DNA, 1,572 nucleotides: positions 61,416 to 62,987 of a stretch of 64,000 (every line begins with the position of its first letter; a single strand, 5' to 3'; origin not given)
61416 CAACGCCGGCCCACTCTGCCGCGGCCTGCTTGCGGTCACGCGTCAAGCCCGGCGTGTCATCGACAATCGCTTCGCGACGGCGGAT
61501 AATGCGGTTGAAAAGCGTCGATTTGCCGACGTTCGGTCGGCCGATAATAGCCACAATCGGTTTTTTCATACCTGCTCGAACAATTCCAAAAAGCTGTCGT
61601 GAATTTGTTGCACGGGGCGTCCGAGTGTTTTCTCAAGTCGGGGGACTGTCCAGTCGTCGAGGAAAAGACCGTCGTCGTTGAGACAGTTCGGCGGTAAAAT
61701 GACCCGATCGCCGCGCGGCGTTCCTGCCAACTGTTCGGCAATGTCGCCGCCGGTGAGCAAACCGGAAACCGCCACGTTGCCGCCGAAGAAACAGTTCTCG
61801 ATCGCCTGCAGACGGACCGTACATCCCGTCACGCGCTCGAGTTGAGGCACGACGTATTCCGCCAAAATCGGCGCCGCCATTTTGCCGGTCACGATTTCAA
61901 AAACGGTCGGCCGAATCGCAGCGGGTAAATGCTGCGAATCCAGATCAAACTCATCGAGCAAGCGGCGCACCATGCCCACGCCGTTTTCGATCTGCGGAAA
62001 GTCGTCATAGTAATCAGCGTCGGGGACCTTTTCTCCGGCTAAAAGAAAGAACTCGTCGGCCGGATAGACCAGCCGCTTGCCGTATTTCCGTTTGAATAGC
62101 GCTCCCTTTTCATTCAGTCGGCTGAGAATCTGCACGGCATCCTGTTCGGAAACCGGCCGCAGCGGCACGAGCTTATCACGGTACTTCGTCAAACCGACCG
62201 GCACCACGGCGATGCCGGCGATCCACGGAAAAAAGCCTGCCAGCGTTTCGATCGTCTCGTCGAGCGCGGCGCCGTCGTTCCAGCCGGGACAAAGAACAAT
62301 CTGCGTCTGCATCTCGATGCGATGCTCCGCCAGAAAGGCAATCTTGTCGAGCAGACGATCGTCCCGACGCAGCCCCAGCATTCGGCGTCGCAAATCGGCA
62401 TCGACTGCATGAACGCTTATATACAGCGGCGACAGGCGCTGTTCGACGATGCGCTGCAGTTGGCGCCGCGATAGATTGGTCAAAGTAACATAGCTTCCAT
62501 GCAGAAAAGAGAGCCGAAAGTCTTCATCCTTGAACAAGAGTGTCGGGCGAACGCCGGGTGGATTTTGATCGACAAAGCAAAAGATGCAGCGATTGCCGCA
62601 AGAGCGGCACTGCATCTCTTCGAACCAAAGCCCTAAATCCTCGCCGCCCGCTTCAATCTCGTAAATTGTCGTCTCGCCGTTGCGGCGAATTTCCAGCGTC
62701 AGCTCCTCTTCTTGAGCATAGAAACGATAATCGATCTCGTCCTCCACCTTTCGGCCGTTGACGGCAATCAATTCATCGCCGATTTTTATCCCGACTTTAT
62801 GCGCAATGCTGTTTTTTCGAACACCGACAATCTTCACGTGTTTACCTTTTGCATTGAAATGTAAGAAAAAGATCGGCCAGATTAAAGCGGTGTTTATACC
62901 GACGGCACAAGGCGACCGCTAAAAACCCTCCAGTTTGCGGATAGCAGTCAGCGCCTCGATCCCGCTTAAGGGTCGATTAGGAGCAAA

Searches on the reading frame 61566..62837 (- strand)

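Call 31: search_protein_families(library=ncbifam, proteins=[window:61566-62837:-], max_evalue=0.00001)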
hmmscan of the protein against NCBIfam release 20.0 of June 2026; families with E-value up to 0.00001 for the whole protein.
window:61566-62837:- (423 aa): 2 families
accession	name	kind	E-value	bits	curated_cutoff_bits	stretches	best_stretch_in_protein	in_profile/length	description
TIGR03279.1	cyano_FeS_chp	hypoth_equivalog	2.5e-116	389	574.7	1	3-415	2-424/433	TIGR03279 family radical SAM protein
TIGR03278.1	methan_mark_10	equivalog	3.8e-06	26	350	0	128-200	122-193/404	methyl coenzyme M reductase-arginine methyltransferase Mmp10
